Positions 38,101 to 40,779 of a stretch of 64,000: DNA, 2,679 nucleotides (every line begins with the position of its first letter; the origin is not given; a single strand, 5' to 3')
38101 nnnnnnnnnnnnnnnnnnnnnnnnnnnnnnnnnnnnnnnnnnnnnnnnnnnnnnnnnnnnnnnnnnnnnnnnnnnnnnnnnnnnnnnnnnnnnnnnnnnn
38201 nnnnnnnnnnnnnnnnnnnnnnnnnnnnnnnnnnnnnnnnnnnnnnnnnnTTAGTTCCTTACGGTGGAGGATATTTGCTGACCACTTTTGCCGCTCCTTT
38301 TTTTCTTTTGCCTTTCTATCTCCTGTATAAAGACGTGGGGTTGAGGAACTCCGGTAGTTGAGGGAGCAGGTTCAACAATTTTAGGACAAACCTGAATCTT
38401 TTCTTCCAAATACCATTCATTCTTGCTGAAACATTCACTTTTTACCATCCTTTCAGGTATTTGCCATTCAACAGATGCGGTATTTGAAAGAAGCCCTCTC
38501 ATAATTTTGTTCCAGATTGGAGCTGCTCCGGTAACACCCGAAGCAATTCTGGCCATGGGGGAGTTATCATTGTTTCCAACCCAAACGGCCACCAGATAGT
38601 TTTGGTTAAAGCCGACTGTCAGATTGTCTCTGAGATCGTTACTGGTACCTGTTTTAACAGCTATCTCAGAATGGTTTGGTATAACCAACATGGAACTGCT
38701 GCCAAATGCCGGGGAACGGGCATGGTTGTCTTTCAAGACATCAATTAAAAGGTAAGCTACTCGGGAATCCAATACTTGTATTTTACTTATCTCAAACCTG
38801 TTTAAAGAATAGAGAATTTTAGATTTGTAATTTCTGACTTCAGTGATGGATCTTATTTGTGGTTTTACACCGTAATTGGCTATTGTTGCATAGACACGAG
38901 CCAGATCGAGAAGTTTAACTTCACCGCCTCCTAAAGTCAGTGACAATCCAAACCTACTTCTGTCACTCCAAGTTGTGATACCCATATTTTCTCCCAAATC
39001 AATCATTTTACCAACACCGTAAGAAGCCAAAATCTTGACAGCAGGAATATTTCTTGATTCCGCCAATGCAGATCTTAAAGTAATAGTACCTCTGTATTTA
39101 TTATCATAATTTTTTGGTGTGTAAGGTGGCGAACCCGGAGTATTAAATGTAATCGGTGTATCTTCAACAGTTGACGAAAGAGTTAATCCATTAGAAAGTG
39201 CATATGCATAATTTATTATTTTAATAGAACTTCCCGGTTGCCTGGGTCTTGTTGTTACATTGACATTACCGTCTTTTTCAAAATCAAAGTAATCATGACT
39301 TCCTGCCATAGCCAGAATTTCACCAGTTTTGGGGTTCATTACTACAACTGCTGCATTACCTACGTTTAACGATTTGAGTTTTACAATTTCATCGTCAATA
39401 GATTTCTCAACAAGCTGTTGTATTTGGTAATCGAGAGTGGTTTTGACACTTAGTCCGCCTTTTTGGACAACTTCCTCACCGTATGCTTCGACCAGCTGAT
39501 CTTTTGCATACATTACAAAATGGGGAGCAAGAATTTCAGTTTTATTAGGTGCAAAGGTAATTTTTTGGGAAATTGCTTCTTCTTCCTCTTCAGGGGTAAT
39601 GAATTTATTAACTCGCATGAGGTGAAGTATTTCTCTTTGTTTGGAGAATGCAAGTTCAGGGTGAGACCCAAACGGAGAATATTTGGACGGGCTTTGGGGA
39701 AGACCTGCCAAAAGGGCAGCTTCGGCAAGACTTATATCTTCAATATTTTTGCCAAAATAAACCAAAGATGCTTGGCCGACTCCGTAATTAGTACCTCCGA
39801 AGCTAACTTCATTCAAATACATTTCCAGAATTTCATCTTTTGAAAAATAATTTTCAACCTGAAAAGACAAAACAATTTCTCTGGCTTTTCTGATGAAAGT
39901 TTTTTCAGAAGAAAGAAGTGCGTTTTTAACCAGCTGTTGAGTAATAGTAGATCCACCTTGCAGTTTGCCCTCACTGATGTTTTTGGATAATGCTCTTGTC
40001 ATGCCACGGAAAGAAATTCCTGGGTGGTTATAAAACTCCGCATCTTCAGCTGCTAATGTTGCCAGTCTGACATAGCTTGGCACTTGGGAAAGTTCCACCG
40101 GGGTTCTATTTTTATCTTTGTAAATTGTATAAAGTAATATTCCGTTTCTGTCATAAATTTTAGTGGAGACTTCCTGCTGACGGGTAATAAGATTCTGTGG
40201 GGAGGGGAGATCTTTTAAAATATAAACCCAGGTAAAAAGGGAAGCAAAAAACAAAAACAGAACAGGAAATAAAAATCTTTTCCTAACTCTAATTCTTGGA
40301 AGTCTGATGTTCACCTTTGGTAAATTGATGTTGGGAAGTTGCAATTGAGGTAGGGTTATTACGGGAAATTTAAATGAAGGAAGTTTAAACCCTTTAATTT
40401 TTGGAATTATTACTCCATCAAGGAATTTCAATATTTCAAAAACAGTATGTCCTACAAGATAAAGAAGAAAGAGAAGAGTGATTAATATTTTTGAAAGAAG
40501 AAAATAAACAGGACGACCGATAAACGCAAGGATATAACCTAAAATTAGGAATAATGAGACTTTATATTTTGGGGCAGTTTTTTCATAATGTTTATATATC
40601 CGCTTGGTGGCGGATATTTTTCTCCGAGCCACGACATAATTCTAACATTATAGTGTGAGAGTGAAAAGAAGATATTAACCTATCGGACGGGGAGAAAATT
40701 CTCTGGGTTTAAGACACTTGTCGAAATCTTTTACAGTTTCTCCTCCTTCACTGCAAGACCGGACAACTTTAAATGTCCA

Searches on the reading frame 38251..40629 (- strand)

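Call 41: search_protein_families(library=pfam, proteins=[window:38251-40629:-], max_evalue=0.001)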
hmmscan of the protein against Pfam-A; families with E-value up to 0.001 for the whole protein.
window:38251-40629:- (792 aa): 2 families
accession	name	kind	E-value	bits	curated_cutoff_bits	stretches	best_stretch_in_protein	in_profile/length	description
PF00912.28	Transgly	-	2.3e-59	200.2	27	1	165-338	4-177/178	Transglycosylase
PF00905.27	Transpeptidase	-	7.5e-22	78.3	22.1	1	427-685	2-279/299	Penicillin binding protein transpeptidase domain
